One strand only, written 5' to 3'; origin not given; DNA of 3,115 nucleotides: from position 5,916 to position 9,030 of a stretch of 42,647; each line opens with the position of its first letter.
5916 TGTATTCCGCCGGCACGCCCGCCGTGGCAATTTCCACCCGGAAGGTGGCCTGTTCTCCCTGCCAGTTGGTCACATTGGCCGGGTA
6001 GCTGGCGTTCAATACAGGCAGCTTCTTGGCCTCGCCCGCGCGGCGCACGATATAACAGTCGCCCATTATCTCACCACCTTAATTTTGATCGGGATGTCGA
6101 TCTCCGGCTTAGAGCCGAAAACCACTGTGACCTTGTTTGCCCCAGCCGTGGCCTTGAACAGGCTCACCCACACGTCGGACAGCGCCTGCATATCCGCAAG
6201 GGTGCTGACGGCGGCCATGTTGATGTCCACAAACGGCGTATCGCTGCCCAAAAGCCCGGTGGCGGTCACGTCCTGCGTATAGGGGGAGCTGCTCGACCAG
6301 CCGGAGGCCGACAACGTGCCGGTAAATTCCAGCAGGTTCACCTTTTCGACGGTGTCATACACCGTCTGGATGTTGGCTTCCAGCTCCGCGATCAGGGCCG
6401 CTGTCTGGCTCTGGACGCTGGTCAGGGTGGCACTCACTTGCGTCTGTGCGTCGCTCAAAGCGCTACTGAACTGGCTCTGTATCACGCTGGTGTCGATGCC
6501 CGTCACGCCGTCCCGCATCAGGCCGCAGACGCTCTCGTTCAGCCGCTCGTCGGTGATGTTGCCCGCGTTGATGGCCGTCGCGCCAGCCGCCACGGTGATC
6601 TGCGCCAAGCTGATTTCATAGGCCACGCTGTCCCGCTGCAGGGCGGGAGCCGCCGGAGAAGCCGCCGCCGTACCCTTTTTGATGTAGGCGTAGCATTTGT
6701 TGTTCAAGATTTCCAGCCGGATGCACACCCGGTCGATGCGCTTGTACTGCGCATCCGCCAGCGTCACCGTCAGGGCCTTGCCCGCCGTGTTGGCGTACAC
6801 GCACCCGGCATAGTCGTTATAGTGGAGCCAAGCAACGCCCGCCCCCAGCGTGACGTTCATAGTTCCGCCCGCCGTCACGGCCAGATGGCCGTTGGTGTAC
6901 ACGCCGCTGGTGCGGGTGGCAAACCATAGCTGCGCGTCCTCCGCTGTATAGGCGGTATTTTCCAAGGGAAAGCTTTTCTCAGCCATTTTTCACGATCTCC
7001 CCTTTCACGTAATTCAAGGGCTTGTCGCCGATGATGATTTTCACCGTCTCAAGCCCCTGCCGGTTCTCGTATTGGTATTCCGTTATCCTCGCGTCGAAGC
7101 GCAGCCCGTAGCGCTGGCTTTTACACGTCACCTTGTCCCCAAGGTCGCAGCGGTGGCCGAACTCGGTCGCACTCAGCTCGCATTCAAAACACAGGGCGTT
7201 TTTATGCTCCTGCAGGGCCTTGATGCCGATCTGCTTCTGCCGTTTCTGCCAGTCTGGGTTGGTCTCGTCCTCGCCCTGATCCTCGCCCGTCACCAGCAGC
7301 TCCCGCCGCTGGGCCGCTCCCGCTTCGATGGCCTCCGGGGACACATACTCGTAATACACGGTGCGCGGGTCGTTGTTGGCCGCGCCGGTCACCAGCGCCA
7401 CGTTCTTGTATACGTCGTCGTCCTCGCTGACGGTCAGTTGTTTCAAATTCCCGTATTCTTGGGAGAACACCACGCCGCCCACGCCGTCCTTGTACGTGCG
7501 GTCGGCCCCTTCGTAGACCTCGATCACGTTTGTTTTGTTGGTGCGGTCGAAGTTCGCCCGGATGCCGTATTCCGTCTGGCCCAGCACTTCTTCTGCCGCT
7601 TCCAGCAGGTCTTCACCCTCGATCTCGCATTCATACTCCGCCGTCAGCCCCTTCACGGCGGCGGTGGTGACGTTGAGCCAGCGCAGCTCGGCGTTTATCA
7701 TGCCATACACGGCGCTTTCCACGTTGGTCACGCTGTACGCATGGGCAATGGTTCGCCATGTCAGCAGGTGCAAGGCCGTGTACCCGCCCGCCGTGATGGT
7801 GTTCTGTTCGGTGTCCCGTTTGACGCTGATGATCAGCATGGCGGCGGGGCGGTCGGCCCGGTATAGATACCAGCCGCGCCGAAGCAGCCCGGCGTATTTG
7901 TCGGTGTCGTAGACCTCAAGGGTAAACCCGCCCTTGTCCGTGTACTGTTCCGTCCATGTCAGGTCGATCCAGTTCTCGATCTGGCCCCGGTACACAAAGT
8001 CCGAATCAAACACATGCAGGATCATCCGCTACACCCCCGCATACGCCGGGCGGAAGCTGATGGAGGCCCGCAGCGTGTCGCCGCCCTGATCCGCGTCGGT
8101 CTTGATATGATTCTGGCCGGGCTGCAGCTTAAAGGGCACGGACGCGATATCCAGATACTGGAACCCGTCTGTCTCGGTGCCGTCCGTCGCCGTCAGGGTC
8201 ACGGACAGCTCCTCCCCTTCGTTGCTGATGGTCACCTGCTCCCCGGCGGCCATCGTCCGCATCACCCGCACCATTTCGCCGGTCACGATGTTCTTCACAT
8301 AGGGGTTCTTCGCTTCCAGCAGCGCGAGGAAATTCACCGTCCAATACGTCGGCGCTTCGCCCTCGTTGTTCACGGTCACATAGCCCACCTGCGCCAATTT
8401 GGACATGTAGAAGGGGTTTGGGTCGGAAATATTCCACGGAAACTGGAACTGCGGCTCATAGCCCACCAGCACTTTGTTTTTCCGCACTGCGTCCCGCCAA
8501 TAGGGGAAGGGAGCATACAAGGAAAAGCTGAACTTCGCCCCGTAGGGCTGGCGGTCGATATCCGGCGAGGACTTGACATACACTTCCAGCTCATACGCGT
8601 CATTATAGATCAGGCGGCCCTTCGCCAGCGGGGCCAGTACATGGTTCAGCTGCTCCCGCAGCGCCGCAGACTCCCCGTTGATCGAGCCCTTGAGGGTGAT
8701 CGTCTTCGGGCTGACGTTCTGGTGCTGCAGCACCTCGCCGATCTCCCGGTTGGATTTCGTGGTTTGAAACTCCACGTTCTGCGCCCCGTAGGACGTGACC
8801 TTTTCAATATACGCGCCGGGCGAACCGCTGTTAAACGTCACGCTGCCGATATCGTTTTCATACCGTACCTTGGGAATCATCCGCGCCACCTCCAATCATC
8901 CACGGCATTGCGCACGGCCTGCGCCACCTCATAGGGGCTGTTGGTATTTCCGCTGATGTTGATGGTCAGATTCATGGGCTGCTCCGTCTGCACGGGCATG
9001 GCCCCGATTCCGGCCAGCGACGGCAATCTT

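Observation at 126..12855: Two complete tape-measure / Dit / hub / fibre sets in a single siphovirus tail operon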

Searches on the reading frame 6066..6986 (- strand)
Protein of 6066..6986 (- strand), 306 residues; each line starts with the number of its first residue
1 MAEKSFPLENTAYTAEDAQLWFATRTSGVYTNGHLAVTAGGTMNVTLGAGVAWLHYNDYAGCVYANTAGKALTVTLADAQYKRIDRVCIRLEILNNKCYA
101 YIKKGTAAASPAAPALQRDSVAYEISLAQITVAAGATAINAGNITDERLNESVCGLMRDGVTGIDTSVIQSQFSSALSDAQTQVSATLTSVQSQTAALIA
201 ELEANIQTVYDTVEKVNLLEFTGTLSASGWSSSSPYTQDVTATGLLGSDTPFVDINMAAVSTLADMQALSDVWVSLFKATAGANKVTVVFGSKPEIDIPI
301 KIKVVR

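Call 4: search_protein_families(library=pfam, proteins=[window:6066-6986:-], max_evalue=0.01)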
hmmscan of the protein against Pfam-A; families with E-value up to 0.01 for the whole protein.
window:6066-6986:- (306 aa): 0 families

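Call 5: search_protein_families(library=phrogs, proteins=[window:6066-6986:-], max_evalue=0.001)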
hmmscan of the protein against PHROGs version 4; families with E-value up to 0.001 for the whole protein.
window:6066-6986:- (306 aa): 8 families
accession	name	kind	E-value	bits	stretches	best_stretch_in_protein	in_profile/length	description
phrog_9534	-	head and packaging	7.4e-49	168.1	1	7-259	10-248/303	head protein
phrog_27282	-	unknown function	5.1e-42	145.3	1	9-199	14-203/445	-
phrog_1220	-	head and packaging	3.8e-38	133.1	1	1-212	6-222/574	head protein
phrog_35103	-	unknown function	1.6e-33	116.8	1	11-212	14-214/916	-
phrog_5339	-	head and packaging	1.6e-31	110.4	1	2-182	5-188/633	virion structural protein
phrog_17342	-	unknown function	3.4e-16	60.4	1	1-148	1-157/326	-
phrog_3398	-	head and packaging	5e-15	56.7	1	24-149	38-167/359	virion structural protein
phrog_18805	-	unknown function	3.4e-13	50.2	1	13-203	17-206/457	-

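Call 41: search_protein_families(library=ncbifam, proteins=[window:6066-6986:-], max_evalue=0.01)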
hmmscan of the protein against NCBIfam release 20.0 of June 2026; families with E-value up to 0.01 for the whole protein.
window:6066-6986:- (306 aa): 1 family
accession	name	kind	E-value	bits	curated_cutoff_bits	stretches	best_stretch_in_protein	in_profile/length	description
NF053544.1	LolA2_flexi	equivalog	0.0021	17.5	125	1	141-223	105-185/208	flexirubin biosynthesis/transport protein LolA2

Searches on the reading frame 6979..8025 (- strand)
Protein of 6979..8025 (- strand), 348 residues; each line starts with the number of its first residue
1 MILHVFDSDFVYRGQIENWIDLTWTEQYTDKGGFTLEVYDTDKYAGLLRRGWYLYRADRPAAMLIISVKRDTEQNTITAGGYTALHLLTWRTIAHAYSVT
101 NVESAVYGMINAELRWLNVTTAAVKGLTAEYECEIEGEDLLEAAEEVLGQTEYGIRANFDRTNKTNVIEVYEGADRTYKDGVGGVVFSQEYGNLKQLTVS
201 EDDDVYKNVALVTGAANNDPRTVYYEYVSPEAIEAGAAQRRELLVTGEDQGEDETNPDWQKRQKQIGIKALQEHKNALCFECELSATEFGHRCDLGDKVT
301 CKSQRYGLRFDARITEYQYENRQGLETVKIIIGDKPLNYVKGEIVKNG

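Call 4: search_protein_families(library=pfam, proteins=[window:6979-8025:-], max_evalue=0.01)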
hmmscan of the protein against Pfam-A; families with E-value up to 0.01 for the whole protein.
window:6979-8025:- (348 aa): 1 family
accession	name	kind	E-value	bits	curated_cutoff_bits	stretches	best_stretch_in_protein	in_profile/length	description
PF14594.13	Sipho_Gp37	-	1e-36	127.1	26.2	1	3-334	2-370/370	Siphovirus ReqiPepy6 Gp37-like protein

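Call 5: search_protein_families(library=phrogs, proteins=[window:6979-8025:-], max_evalue=0.001)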
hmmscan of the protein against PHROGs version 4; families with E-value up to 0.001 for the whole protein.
window:6979-8025:- (348 aa): 2 families
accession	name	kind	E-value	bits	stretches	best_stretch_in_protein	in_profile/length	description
phrog_538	-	tail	1.7e-47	163.5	1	1-335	29-376/684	minor tail protein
phrog_33036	-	unknown function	0.00037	21.7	0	243-333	9-105/120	-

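Call 41: search_protein_families(library=ncbifam, proteins=[window:6979-8025:-], max_evalue=0.01)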
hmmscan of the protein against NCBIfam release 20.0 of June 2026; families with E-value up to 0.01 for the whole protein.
window:6979-8025:- (348 aa): 0 families

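Call 57: search_solved_structures(query=window:6979-8025:-, max_evalue=0.01)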
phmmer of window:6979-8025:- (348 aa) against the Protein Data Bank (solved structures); distinct sequences matched with E-value up to 0.01: 0.

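Call 62: find_homologous_proteins(query=window:6979-8025:-, max_evalue=0.00001)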
Query window:6979-8025:- (348 aa): 114 proteins with E <= 0.00001 among 3425 candidates.
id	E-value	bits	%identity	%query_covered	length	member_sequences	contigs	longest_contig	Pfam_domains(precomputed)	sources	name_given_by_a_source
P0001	2.0e-229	779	98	100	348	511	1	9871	PF14594.14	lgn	-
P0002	1.4e-199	680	85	100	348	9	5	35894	PF14594.14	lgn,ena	-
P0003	2.8e-199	679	85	100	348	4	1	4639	PF14594.14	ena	-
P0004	5.2e-198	675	85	100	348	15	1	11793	PF14594.14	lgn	-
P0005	3.6e-190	650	81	100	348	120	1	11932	PF14594.14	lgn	-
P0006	1.6e-144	499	64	100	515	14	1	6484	PF14594.14,PF21939.2,PF06605.19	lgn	-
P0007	5.5e-139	481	63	100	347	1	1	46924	PF14594.14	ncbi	-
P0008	1.5e-138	480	61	100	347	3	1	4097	PF14594.14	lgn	-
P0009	2.3e-138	479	63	100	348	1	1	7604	PF14594.14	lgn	-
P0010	5.6e-138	478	63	100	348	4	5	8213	PF14594.14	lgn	-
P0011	3.9e-137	475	62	100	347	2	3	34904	PF14594.14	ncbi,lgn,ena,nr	ncbi:MAG: siphovirus ReqiPepy6 Gp37-like family protein [Bacteroidaceae bacterium]|nr:siphovirus Req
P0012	5.6e-137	475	61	100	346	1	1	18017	PF14594.14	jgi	-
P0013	2.6e-136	472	62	100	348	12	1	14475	PF14594.14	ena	-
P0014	4.3e-136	472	63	100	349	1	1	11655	PF14594.14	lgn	-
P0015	1.4e-135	470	60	100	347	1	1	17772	PF14594.14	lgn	-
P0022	8.1e-131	454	59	100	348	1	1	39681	PF14594.14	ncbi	-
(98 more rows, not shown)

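Call 74: predict_structure(alignment_id=A2)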
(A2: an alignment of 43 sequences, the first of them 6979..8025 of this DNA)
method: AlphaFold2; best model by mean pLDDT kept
length: 348 residues; sequences in the alignment: 43
mean_pLDDT: 90.2   pTM: 0.85
mean pLDDT of the five models: 90.2, 89.6, 89.1, 88.6, 88.3
residues with pLDDT >= 90: 202; 70-90: 139; 50-70: 7; < 50: 0
segments of 3 or more residues with pLDDT < 50: none
pLDDT, mean of each block of 10 residues (from residue 1): 95 95 96 97 96 94 97 97 96 89 94 87 94 89 91 94 94 94 88 82 87 84 87 85 91 87 88 85 86 93 86 95 91 79 68
secondary structure, 60 per line:
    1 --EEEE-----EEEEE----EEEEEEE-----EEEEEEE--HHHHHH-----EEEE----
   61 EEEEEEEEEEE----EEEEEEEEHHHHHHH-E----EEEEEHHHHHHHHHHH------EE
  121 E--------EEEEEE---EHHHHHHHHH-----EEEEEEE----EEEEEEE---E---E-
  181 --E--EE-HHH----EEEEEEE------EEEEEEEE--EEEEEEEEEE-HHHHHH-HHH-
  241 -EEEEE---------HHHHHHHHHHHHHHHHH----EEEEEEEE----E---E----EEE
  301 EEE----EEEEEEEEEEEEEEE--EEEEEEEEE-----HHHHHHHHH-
elements in order: E3-6 E12-16 E21-27 E33-39 H42-47 E53-56 E61-71 E76-83 H84-90 E97-101 H102-112 E119-121 E130-135 H140-148 E154-160 E165-171 E196-202 E209-216 E219-228 H230-235 E242-246 H256-272 E277-284 E298-303 E308-322 E325-333 H339-347

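Call 76: fold_search(model_id=the predicted structure, library=pdb)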
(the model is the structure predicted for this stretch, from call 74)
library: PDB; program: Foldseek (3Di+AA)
matches with E <= 10: 660; with E <= 0.001: 55
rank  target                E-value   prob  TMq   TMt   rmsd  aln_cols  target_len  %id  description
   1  8v3w_H                1.4e-20  1.00  0.59  0.38   6.9       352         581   13  CryoEM Structure of Diffocin - precontracted - Baseplate - focused refinement on triplex region (released 2024-08-28)
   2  7b5h_AJ               1.9e-17  1.00  0.58  0.38   6.8       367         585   12  Cryo-EM structure of the contractile injection system base plate from Anabaena PCC7120 (released 2022-02-23)
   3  3gs9                  5.0e-17  1.00  0.57  0.60   7.4       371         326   12  Crystal structure of prophage tail protein gp18 (NP_465809.1) from Listeria monocytogenes EGD-e at 1.70 A resolution (released 2009-04-14)
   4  6v8i_AE               1.1e-16  1.00  0.60  0.55   6.5       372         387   13  Composite atomic model of the Staphylococcus aureus phage 80alpha baseplate (released 2020-03-04)
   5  9m7n_A                1.2e-16  1.00  0.63  0.41   6.1       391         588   13  Cryo-EM structure of bacteriophage NF5 tail-associated lysin (released 2025-12-17)
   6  9h4p_BD               1.2e-16  1.00  0.60  0.25   7.2       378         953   12  Tail of full Haloferax tailed virus 1 (released 2025-08-27)
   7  7aef_q                2.1e-16  1.00  0.58  0.39   6.6       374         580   12  Cryo-EM structure of an extracellular contractile injection system in marine bacterium Algoriphagus machipongonensis,  (released 2022-02-23)
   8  9j1k_L                4.0e-16  1.00  0.64  0.60   5.8       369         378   13  Tip region of monocin (released 2025-01-08)
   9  3d37_A                5.6e-16  1.00  0.59  0.62   6.1       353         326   11  The crystal structure of the tail protein from Neisseria meningitidis MC58 (released 2008-07-08)
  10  6j0m_A                2.0e-15  1.00  0.62  0.43   6.0       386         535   12  Cryo-EM Structure of an Extracellular Contractile Injection System, PVC baseplate in extended state (reconstructed wit (released 2019-04-10)
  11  9qgm_8A               2.4e-15  1.00  0.58  0.42   6.3       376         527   11  Cryo-EM structure of the PlPVC1 central spike, 3-fold symmetrized (C3), in extended state (released 2025-10-29)
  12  3cdd_C                2.6e-15  1.00  0.60  0.63   6.0       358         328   12  Crystal structure of prophage MuSo2, 43 kDa tail protein from Shewanella oneidensis (released 2008-03-11)
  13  3d37_B                2.7e-15  1.00  0.57  0.62   6.1       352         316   12  The crystal structure of the tail protein from Neisseria meningitidis MC58 (released 2008-07-08)
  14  1wru                  7.1e-15  1.00  0.61  0.64   5.8       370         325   14  Structure of central hub elucidated by X-ray analysis of gene product 44; baseplate component of bacteriophage Mu (released 2005-09-20)
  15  9g8s_q                8.4e-15  1.00  0.56  0.61   7.1       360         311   12  C3 reconstruction of extended phiCD508 needle (released 2025-04-09)
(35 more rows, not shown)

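Call 80: find_encoding_contigs(protein=P0007, flank=10000, max_places=2)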
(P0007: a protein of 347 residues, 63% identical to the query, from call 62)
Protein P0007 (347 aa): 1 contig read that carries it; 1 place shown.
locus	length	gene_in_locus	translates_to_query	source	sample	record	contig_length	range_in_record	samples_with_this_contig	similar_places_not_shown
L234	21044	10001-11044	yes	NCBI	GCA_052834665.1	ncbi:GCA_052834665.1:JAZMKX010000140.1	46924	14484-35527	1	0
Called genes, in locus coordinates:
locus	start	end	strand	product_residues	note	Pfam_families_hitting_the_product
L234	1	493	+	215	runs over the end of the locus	PF06810:Phage_scaffold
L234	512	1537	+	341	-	-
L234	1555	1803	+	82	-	-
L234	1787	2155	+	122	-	PF05135:Phage_connect_1 (weak)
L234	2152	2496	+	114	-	-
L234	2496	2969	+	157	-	-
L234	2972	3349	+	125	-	-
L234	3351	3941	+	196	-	-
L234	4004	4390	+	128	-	-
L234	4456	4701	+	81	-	-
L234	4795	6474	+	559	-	-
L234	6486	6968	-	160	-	PF04536:TPM_phosphatase (weak)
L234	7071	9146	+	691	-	-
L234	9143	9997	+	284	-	PF22768:SPP1_Dit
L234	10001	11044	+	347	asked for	PF14594:Sipho_Gp37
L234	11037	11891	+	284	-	-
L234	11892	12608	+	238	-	PF21722:Gly_rich_2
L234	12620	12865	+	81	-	-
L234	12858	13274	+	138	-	PF02839:CBM_5_12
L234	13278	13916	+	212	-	-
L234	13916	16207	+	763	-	PF06605:Prophage_tail, PF01391:Collagen (weak)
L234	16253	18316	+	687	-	PF05895:DUF859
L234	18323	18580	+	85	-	-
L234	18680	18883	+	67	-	PF13560:HTH_31, PF12844:HTH_19, PF01381:HTH_3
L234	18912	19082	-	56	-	-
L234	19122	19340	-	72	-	-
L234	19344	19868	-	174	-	PF07275:ArdA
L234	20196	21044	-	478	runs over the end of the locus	PF00239:Resolvase, PF13408:Zn_ribbon_recom (weak)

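Call 81: find_encoding_contigs(protein=P0022, flank=10000, max_places=2)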
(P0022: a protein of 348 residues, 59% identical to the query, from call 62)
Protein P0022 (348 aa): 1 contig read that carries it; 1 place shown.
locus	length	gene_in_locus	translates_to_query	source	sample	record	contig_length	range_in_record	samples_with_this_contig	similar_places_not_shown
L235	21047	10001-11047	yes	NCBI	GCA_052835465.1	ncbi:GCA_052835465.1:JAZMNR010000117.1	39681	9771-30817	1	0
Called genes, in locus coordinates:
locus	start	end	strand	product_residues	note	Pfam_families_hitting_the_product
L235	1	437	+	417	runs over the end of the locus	-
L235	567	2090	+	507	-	PF05133:SPP1_portal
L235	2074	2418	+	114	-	-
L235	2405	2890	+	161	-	PF04233:Phage_Mu_F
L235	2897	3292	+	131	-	PF04883:HK97-gp10_like (faint)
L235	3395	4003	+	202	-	PF06810:Phage_scaffold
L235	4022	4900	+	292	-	PF25209:Phage_capsid_4 (weak)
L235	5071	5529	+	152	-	-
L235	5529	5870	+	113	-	-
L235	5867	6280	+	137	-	-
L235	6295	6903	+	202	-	-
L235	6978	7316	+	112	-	-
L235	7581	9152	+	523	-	-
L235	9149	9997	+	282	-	PF22768:SPP1_Dit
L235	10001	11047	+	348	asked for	PF14594:Sipho_Gp37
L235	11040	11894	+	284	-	-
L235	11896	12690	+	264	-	-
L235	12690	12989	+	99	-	-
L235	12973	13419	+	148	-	-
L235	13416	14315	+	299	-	PF05257:CHAP, PF06347:SH3_4, PF08239:SH3_3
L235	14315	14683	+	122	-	-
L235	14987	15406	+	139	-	PF16079:Phage_holin_5_2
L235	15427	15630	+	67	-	-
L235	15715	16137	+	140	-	-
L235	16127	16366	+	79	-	-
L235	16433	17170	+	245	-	-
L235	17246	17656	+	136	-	-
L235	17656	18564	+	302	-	PF25223:DUF7841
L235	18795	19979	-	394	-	PF14659:Phage_int_SAM_3, PF22022:Phage_int_M (weak), PF00589:Phage_integrase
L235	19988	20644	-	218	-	PF13560:HTH_31 (weak)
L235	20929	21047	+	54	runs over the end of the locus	-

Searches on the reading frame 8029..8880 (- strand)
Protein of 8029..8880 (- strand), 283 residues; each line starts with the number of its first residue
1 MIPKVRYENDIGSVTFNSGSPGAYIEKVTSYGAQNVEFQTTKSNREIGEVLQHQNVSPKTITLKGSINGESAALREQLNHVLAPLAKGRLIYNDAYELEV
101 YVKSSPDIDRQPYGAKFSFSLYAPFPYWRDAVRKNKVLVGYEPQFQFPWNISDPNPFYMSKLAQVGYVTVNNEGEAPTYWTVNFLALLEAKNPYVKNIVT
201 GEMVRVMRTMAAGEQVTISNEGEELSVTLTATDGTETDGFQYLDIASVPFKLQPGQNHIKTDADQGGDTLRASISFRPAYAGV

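Call 4: search_protein_families(library=pfam, proteins=[window:8029-8880:-], max_evalue=0.01)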
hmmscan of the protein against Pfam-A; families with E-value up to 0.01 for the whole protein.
window:8029-8880:- (283 aa): 2 families
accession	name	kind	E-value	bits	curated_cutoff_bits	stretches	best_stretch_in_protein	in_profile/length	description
PF22768.1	SPP1_Dit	-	1.6e-11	44.7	25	1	173-280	1-97/97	Siphovirus-type tail component, C-terminal domain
PF05709.17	Sipho_tail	-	6.9e-05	23.5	24.2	1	34-115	26-110/118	Phage tail protein RIFT-related domain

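Call 5: search_protein_families(library=phrogs, proteins=[window:8029-8880:-], max_evalue=0.001)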
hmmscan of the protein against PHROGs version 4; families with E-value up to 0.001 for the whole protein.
window:8029-8880:- (283 aa): 5 families
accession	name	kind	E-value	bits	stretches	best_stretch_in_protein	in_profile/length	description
phrog_33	-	tail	2.2e-20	74.3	1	24-280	54-277/651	distal tail protein Dit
phrog_36410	-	unknown function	5e-18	66.5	1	167-283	9-125/125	-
phrog_106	-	tail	9.7e-09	35.9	1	17-232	52-264/329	minor tail protein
phrog_5577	-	tail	9.5e-08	32.8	1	22-280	60-294/295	minor tail protein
phrog_202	-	tail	3.6e-07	30.4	1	15-183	24-183/523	distal tail protein Dit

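Call 41: search_protein_families(library=ncbifam, proteins=[window:8029-8880:-], max_evalue=0.01)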
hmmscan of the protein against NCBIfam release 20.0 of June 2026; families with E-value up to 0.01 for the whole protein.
window:8029-8880:- (283 aa): 1 family
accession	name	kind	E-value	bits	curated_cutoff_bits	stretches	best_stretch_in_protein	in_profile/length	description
TIGR01633.1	phi3626_gp14_N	hypoth_equivalog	0.0049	16.9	23.65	1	35-101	23-93/123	distal tail protein Dit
